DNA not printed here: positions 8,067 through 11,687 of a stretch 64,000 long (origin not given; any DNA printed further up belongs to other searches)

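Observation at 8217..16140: Tandem pair of giant paralogous DUF748/AsmA-like envelope proteins (about 1106 and 1507 aa) with shared end-modules and divergent cores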

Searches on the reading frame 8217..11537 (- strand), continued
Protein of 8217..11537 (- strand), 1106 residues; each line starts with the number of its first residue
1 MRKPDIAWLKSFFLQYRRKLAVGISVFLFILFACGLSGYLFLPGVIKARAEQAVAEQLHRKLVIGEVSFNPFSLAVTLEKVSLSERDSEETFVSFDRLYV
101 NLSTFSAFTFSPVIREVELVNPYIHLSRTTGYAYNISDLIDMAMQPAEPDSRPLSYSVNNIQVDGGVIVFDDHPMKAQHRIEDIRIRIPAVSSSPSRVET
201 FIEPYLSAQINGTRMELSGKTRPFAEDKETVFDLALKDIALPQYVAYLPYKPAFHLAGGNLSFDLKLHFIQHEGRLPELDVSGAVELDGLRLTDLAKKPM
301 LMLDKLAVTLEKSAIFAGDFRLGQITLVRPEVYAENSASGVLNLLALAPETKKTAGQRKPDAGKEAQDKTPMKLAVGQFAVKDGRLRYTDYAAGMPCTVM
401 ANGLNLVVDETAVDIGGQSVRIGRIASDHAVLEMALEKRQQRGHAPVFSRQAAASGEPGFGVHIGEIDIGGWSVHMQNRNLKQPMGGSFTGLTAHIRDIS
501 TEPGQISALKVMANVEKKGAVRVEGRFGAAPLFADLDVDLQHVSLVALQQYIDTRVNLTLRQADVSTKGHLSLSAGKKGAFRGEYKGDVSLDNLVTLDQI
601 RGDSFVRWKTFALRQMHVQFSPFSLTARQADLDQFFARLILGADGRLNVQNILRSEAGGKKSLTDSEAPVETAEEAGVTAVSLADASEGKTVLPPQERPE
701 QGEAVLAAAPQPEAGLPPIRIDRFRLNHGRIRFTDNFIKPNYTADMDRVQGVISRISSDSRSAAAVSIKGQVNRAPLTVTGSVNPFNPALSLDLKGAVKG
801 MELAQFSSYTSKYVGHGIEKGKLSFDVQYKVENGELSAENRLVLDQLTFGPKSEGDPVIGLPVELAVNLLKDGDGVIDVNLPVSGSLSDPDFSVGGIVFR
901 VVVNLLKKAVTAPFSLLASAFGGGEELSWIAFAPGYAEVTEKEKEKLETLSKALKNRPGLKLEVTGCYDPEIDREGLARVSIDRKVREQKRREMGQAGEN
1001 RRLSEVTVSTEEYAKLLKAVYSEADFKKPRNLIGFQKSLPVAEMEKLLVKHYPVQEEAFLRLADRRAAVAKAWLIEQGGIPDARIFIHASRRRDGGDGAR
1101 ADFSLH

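Call 42: fold_search(model_id=the predicted structure, library=pdb)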
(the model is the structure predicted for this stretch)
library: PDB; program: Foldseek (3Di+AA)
matches with E <= 10: 231; with E <= 0.001: 1
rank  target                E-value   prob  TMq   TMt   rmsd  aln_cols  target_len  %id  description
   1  9cap_A                4.4e-12  1.00  0.15  0.13  21.4      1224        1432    8  Structure of the LPD-3 complex (released 2025-04-23)
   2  9kn3_A                2.0e-03  0.18  0.08  0.10  35.8      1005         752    6  Cryo-EM structure of LptDEM complex from Escherichia coli (released 2025-07-23)
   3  9uu2                  7.5e-03  1.00  0.08  0.81   5.9       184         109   10  Outer membrane protein OmpA-c-like domain (released 2025-10-01)
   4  3td3_D                1.1e-02  1.00  0.07  0.61   6.6       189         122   10  Crystal structure of OmpA-like domain from Acinetobacter baumannii in complex with glycine (released 2011-10-26)
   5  6cbc_B                1.4e-02  0.94  0.10  0.30  12.8       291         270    8  Crystal structure of an N-terminal fragment of Vps13. (released 2018-08-08)
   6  9fz5_A                1.5e-02  0.14  0.09  0.12  38.0       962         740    7  Cryo-EM structure of LptDE-YedD complex from Escherichia Coli (released 2025-04-09)
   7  3td4_B                1.8e-02  1.00  0.08  0.66   6.9       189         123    8  Crystal structure of OmpA-like domain from Acinetobacter baumannii in complex with diaminopimelate (released 2011-10-26)
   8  5u1h_C                2.0e-02  1.00  0.08  0.67   5.7       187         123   10  Crystal structure of the C-terminal peptidoglycan binding domain of OprF (PA1777) from Pseudomonas aeruginosa (released 2017-01-11)
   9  5wtp_B                2.2e-02  1.00  0.08  0.65   6.3       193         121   13  Crystal structure of the C-terminal domain of outer membrane protein A (OmpA) from Capnocytophaga gingivalis (released 2017-12-13)
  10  5wtl_D                2.5e-02  1.00  0.08  0.33   6.4       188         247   14  Crystal structure of the periplasmic portion of outer membrane protein A (OmpA) from Capnocytophaga gingivalis (released 2017-12-13)
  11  3td3_H                2.8e-02  1.00  0.07  0.61   8.1       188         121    9  Crystal structure of OmpA-like domain from Acinetobacter baumannii in complex with glycine (released 2011-10-26)
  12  5wtl_A                3.1e-02  1.00  0.08  0.31   6.5       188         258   14  Crystal structure of the periplasmic portion of outer membrane protein A (OmpA) from Capnocytophaga gingivalis (released 2017-12-13)
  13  3td3_A                3.1e-02  1.00  0.07  0.62   7.9       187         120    8  Crystal structure of OmpA-like domain from Acinetobacter baumannii in complex with glycine (released 2011-10-26)
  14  1oap                  3.2e-02  1.00  0.08  0.73   6.7       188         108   12  Mad structure of the periplasmique domain of the Escherichia coli PAL protein (released 2004-02-13)
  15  2hqs_G                3.8e-02  1.00  0.08  0.71   7.0       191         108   11  Crystal structure of TolB/Pal complex (released 2007-04-03)
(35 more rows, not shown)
